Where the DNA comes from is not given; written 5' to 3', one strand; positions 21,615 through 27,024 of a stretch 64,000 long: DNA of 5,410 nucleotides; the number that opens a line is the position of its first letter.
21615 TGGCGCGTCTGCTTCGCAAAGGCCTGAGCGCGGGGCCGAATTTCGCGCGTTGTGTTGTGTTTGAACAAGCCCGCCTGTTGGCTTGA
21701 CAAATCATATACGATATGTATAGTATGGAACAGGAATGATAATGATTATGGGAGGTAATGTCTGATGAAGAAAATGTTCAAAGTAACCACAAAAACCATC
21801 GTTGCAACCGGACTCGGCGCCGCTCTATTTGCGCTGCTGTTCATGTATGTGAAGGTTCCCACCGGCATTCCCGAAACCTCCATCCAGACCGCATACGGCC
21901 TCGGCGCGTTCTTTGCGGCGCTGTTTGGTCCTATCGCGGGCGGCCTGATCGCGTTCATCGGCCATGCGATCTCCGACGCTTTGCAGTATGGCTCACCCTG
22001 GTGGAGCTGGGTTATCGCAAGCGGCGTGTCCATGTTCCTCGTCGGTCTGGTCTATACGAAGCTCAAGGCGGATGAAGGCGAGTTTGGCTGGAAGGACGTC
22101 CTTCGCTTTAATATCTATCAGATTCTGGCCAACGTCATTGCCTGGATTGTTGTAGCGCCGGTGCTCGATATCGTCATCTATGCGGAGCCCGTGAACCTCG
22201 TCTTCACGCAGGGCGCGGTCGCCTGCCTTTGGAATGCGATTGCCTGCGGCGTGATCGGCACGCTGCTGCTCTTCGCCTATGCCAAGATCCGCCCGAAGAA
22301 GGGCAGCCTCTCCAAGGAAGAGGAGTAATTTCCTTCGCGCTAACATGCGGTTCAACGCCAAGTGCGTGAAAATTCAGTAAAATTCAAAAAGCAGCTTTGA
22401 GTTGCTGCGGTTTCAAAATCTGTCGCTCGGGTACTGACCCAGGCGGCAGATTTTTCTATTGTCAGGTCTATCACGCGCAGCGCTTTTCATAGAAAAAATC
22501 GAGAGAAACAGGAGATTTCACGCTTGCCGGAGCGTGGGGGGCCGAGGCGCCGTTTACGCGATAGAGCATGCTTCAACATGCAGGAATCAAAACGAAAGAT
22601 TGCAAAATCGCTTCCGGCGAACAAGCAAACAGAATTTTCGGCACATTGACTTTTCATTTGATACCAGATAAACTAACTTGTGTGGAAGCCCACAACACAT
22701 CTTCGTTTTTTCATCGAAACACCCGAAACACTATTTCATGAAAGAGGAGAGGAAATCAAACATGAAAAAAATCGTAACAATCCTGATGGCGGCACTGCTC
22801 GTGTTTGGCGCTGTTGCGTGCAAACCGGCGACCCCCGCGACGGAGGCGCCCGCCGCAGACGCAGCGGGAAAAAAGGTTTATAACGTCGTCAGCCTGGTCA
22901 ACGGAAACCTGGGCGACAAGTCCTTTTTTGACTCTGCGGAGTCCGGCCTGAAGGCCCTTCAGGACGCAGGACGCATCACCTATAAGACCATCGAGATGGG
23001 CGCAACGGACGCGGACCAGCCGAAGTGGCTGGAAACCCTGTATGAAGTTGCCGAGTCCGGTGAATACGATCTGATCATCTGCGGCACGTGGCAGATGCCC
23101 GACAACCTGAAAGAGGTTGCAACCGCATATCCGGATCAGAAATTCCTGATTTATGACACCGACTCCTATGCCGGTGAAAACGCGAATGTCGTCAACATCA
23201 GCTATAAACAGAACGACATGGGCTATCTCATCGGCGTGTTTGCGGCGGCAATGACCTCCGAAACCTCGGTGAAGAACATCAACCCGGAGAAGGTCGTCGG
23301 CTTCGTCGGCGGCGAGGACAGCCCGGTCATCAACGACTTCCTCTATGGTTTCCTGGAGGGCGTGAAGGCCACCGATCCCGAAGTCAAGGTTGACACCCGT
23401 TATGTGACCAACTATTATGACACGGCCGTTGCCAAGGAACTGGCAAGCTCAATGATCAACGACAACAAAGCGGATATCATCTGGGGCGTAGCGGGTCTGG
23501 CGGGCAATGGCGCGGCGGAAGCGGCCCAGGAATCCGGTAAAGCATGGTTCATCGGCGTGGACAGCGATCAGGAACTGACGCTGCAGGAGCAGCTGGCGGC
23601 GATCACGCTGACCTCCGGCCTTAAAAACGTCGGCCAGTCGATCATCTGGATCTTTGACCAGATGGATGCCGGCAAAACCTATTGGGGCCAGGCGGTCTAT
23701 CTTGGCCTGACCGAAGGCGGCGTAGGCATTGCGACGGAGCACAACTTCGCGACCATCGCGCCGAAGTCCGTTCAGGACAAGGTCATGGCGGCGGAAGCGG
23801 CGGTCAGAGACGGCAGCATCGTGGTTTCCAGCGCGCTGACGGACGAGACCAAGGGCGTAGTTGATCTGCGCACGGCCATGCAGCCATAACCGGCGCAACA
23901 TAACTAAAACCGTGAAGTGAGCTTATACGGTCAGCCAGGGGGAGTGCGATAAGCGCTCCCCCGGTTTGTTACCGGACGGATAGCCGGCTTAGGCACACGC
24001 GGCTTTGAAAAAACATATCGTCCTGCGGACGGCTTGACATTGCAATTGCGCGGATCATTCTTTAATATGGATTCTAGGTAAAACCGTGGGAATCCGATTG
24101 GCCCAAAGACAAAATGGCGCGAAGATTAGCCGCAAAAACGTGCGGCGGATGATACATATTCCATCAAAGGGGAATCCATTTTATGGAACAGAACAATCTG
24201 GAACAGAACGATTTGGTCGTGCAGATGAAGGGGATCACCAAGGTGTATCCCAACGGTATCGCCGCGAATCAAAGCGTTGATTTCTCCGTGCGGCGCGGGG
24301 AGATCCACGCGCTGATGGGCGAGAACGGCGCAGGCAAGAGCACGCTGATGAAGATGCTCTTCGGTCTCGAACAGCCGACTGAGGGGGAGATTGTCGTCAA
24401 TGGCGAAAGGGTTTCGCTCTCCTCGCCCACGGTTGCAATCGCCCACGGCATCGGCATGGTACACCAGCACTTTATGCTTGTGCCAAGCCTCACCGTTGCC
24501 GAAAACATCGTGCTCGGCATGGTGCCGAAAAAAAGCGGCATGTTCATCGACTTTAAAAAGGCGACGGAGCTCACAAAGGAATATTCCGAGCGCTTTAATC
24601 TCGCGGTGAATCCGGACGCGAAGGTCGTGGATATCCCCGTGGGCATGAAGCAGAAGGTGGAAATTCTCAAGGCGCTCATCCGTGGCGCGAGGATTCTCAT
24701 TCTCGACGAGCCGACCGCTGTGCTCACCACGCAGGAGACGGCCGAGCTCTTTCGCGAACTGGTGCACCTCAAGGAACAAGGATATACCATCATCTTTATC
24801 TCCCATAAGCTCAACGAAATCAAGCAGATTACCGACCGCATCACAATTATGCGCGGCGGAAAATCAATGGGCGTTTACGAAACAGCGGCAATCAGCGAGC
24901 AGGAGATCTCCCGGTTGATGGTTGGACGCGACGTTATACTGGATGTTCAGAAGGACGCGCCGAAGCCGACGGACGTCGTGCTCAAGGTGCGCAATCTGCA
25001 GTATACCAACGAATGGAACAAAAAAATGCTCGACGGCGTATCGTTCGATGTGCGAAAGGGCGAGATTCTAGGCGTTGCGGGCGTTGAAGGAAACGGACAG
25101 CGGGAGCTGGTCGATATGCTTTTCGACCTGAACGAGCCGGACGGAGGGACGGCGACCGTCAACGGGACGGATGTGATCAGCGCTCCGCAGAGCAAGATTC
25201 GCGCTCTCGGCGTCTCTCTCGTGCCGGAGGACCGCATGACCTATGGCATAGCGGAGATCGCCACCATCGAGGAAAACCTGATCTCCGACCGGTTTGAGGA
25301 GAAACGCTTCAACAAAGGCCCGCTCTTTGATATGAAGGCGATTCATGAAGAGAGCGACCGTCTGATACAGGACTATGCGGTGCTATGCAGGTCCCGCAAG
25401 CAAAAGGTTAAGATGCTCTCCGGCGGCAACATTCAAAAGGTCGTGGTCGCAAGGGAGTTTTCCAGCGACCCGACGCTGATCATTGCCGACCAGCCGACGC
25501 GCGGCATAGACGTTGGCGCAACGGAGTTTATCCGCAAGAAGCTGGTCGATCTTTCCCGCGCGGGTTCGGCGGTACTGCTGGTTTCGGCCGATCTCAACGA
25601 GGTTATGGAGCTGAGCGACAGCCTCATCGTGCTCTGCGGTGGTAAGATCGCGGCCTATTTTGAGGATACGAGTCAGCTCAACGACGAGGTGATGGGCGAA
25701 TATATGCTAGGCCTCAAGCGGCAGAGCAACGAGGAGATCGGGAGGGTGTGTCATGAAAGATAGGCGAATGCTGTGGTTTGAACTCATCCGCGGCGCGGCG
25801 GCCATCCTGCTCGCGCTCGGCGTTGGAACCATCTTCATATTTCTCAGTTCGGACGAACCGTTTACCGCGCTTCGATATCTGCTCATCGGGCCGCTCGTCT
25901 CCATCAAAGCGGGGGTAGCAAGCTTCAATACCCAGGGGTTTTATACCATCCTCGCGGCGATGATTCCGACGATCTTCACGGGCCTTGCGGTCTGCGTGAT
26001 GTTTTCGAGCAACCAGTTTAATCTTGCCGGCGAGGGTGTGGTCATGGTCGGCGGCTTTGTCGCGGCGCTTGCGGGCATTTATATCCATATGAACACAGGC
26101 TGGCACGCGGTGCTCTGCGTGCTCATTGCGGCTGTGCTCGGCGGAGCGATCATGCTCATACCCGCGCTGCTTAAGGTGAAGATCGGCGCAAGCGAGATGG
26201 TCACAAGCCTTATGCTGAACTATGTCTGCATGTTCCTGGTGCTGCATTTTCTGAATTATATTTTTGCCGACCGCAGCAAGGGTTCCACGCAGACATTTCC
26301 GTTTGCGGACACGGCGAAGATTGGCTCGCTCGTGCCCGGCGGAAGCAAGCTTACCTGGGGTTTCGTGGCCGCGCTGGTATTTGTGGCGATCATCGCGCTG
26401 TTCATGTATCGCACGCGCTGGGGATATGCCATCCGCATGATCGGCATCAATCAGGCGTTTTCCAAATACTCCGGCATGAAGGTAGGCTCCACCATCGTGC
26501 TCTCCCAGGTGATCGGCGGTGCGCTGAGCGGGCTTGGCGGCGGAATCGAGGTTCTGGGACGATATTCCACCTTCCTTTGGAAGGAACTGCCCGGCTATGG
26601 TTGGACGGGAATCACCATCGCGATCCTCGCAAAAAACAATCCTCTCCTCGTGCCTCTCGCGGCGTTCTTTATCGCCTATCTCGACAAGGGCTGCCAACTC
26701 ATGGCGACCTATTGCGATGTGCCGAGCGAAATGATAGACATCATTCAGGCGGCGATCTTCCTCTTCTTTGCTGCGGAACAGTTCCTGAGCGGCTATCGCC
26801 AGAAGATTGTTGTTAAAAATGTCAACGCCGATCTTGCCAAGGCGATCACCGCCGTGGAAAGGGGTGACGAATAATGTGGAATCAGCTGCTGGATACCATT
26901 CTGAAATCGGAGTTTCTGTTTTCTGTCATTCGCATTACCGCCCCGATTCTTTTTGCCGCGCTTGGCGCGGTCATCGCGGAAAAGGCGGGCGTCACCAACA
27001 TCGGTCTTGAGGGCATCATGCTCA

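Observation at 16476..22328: GntR-linked cluster pairs two DUF62 SAM hydroxide adenosyltransferase paralogs with a dedicated ECF transporter of unknown substrate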

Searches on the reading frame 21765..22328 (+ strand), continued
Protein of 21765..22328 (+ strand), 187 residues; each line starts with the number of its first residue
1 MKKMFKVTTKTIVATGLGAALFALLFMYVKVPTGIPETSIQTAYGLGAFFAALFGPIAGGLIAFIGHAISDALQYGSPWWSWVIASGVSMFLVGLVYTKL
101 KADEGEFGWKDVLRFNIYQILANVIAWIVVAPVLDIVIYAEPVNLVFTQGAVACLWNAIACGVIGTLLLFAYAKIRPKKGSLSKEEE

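Call 85: search_protein_families(library=pfam, proteins=[L065:3449-4276:-, L065:4355-5182:-, L075:10158-10991:-, L075:10998-11735:-, L035:7598-9355:+, L035:2044-3759:-, L038:13442-15418:+, L049:8706-9830:+, L049:10617-11363:-, L047:9161-9721:+], max_evalue=0.00001)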
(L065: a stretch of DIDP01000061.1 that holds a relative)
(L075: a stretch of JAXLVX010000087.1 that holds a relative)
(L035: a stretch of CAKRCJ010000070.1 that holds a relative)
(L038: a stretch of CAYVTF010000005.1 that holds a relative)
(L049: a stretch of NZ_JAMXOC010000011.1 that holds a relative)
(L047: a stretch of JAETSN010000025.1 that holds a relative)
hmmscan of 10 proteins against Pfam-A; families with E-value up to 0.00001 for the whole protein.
L065:3449-4276:- (275 aa): 1 family
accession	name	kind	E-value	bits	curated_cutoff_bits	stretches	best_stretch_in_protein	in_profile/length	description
PF07920.16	DUF1684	-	5.7e-35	121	25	1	139-268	7-138/139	Protein of unknown function (DUF1684)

L065:4355-5182:- (275 aa): 1 family
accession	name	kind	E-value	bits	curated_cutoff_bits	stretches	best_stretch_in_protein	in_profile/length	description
PF07920.16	DUF1684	-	1.9e-32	112.9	25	1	141-271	6-138/139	Protein of unknown function (DUF1684)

L075:10158-10991:- (277 aa): 1 family
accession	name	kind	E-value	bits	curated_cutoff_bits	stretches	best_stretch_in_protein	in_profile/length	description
PF07920.16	DUF1684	-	6e-36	124.2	25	1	135-268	3-138/139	Protein of unknown function (DUF1684)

L075:10998-11735:- (245 aa): 1 family
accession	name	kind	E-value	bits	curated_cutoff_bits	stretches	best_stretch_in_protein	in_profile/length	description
PF07920.16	DUF1684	-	3.4e-34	118.5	25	1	111-241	6-138/139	Protein of unknown function (DUF1684)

L035:7598-9355:+ (585 aa): 5 families
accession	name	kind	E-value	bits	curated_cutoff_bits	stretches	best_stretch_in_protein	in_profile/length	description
PF09924.15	LPG_synthase_C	-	8.2e-55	186.4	27.5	1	31-299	6-297/298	Phosphatidylglycerol lysyltransferase, C-terminal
PF13527.13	Acetyltransf_9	-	9.9e-18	64.8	25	1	309-426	6-126/127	Acetyltransferase (GNAT) domain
PF00583.31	Acetyltransf_1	-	4.9e-10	40.1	20.7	1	315-424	3-116/116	Acetyltransferase (GNAT) family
PF13508.13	Acetyltransf_7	-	4.9e-09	36.9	27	1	343-426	4-84/84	Acetyltransferase (GNAT) domain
PF13673.13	Acetyltransf_10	-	1.7e-06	28.5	23.6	1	336-427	23-110/128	Acetyltransferase (GNAT) domain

L035:2044-3759:- (571 aa): 2 families
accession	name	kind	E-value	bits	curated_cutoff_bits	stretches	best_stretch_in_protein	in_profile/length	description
PF00563.25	EAL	-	1.9e-56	191.5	31.3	1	327-551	12-236/236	EAL domain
PF00990.26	GGDEF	-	3.2e-15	56.7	23.8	1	145-268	3-133/161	Diguanylate cyclase, GGDEF domain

L038:13442-15418:+ (658 aa): 2 families
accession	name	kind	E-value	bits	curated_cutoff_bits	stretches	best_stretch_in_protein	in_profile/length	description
PF01314.23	AFOR_C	-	1.1e-89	301.8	27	1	267-653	19-385/385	Aldehyde ferredoxin oxidoreductase, domains 2 & 3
PF02730.20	AFOR_N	-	7.6e-63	212.3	29.8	1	7-206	2-198/199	Aldehyde ferredoxin oxidoreductase, N-terminal domain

L049:8706-9830:+ (374 aa): 3 families
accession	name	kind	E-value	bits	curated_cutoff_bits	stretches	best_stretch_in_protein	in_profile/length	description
PF00589.27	Phage_integrase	-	5.3e-26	91.9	27.1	1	172-359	2-169/172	Phage integrase family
PF14659.12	Phage_int_SAM_3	-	4.8e-11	43.1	22.6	1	65-122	1-58/58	Phage integrase, N-terminal SAM-like domain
PF13102.12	Phage_int_SAM_5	-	6.1e-07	30.2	22.3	1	67-155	3-92/98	Phage integrase SAM-like domain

L049:10617-11363:- (248 aa): 3 families
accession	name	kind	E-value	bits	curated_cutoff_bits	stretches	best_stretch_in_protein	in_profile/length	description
PF00106.31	adh_short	-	1.4e-48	165.4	26.6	1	7-207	1-192/195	short chain dehydrogenase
PF13561.12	adh_short_C2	-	9.3e-42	143.6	27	1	13-242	1-229/236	Enoyl-(Acyl carrier protein) reductase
PF08659.16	KR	-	1.1e-06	29.1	22.6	1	8-106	2-104/180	KR domain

L047:9161-9721:+ (186 aa): 3 families
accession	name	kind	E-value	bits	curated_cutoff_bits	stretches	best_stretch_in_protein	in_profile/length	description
PF13302.13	Acetyltransf_3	-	1.8e-12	48.6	25.4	1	59-165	39-136/138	Acetyltransferase (GNAT) domain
PF00583.31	Acetyltransf_1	-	5e-12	46.6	20.7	1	75-165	25-115/116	Acetyltransferase (GNAT) family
PF13508.13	Acetyltransf_7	-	4.7e-06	27.3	27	1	83-153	4-70/84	Acetyltransferase (GNAT) domain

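Call 86: list_cluster_members(proteins=[P0035, P0288, L002:9008-9850:+, L002:3633-4493:+])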
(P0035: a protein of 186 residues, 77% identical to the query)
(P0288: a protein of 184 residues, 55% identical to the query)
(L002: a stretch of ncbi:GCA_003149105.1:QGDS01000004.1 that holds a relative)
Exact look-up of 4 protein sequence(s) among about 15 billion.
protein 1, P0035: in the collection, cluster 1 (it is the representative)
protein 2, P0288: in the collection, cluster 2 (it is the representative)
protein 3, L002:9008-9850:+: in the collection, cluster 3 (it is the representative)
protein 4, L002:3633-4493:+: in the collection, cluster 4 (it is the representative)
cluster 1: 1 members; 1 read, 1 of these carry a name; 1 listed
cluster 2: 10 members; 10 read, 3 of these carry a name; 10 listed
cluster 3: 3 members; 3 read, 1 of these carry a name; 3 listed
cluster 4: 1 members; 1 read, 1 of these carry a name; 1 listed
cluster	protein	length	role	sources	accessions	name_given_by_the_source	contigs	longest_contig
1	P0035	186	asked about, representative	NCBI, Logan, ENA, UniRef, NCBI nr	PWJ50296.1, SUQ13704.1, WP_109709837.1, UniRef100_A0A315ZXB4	ECF-type riboflavin transporter substrate-binding protein [Faecalicatena contorta] | UPF0397 protein SAMN05216529_10415 n=1 Tax=Faecalicatena contorta TaxID=39482 ...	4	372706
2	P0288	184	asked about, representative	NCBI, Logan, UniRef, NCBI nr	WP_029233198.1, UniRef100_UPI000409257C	ECF-type riboflavin transporter substrate-binding protein [Butyrivibrio sp. VCB2006] | ECF-type riboflavin transporter substrate-binding protein n=1 Tax=Butyrivibrio sp. ...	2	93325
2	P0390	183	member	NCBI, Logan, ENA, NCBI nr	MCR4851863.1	MAG: ECF-type riboflavin transporter substrate-binding protein [Lachnospiraceae bacterium] | ECF-type riboflavin transporter substrate-binding protein [Lachnospiraceae bacterium]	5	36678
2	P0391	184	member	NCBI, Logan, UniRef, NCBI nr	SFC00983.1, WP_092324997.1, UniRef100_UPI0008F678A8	ECF-type riboflavin transporter substrate-binding protein [Butyrivibrio sp. YAB3001] | ECF-type riboflavin transporter substrate-binding protein n=1 Tax=Butyrivibrio sp. ...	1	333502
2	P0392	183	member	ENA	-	-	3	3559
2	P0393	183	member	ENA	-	-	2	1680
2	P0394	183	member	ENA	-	-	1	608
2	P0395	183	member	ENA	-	-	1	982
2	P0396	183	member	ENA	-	-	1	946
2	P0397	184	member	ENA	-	-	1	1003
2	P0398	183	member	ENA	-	-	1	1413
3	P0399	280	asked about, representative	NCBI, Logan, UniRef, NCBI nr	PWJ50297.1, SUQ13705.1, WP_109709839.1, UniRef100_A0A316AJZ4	SAM hydrolase/SAM-dependent halogenase family protein [Faecalicatena contorta] | S-adenosyl-l-methionine hydroxide adenosyltransferase n=1 Tax=Faecalicatena contorta ... | SAM-dependent chlorinase/fluorinase [Faecalicatena contorta]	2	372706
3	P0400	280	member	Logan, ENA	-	-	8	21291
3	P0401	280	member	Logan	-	-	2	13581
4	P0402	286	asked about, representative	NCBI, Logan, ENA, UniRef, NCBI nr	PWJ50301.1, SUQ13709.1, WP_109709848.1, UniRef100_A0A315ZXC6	SAM hydrolase/SAM-dependent halogenase family protein [Faecalicatena contorta] | S-adenosyl-l-methionine hydroxide adenosyltransferase n=1 Tax=Faecalicatena contorta ... | S-adenosyl-l-methionine hydroxide adenosyltransferase family protein [Faecalicatena ...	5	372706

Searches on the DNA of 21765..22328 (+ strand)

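Call 46: search_rna_families(sources=[L034, L039, L058, L023, L076, L072, L033], threshold=gathering)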
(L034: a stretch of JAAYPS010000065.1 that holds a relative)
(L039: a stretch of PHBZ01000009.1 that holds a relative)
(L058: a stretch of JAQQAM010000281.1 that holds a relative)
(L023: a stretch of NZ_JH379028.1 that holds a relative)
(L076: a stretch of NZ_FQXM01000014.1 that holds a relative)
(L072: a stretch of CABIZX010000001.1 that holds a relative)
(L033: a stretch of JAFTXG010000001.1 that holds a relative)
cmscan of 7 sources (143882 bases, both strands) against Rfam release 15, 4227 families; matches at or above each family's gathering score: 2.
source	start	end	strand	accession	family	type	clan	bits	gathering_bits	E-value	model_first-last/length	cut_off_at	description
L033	17009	17093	+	RF00005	tRNA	Gene; tRNA;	CL00001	55.8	29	5.6e-09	1-71/71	no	tRNA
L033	10762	10844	-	RF00005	tRNA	Gene; tRNA;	CL00001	51.5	29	8.9e-08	1-71/71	no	tRNA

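Call 93: search_rna_families(sources=[L094, L095, L086, L002, L053, L060, L013], threshold=gathering)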
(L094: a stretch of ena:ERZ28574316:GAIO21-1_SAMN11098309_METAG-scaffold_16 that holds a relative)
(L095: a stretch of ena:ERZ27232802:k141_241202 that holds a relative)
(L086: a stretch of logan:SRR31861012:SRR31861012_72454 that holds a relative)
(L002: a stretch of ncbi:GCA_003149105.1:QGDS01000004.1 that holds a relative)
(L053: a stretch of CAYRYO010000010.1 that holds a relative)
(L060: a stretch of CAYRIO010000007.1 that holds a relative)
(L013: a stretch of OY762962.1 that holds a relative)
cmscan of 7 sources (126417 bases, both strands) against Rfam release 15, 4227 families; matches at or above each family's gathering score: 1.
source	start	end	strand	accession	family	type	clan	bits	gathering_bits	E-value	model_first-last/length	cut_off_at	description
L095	5809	5882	+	RF00005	tRNA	Gene; tRNA;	CL00001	61.4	29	1.4e-10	1-71/71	no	tRNA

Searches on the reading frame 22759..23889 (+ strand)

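Call 25: search_protein_families(library=pfam, proteins=[window:22759-23889:+], max_evalue=0.0001)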
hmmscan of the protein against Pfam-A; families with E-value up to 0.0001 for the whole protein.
window:22759-23889:+ (376 aa): 1 family
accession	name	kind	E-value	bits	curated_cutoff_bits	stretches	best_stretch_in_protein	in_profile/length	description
PF02608.20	Bmp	-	4.4e-55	187.2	24.1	1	42-330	3-274/301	ABC transporter substrate-binding protein PnrA-like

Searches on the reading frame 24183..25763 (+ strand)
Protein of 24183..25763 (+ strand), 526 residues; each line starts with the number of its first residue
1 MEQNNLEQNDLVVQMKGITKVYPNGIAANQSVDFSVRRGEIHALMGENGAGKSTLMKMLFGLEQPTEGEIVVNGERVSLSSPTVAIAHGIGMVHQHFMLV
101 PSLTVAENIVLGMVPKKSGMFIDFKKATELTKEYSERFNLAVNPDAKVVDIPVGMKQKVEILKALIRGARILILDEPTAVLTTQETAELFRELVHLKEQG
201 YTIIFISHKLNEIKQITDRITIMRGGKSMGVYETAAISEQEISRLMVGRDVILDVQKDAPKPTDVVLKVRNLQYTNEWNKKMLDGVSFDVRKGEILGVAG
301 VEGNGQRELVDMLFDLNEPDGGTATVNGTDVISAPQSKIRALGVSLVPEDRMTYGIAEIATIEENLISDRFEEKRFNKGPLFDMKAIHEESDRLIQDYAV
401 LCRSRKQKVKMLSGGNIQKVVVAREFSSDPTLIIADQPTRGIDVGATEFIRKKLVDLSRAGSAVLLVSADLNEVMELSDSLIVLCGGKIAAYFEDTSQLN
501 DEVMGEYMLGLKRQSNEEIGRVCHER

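Call 88: search_protein_families(library=pfam, proteins=[window:24183-25763:+], max_evalue=0.001)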
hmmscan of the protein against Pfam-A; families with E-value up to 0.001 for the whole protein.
window:24183-25763:+ (526 aa): 5 families
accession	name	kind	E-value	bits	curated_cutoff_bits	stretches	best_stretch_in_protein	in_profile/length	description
PF00005.33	ABC_tran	-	1.3e-48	165.5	25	2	31-179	3-137/137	ABC transporter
PF13304.12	AAA_21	-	3.7e-06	27.7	27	0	41-62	1-22/304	AAA domain, putative AbiEii toxin, Type IV TA system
PF13514.12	AAA_27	-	0.00042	20.4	22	1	26-73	13-64/206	AAA domain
PF13555.12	AAA_29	-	0.0005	20.2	27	0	29-56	14-39/61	P-loop containing region of AAA domain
PF13401.12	AAA_22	-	0.0008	20.2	27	0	40-205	6-120/130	AAA domain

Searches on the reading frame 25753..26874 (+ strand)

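Call 88: search_protein_families(library=pfam, proteins=[window:25753-26874:+], max_evalue=0.001)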
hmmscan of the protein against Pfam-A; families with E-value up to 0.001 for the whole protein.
window:25753-26874:+ (373 aa): 1 family
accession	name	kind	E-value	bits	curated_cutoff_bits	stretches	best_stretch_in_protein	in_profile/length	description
PF02653.21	BPD_transp_2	-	3.2e-33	115.5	26.8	1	65-339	4-268/269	Branched-chain amino acid transport system / permease component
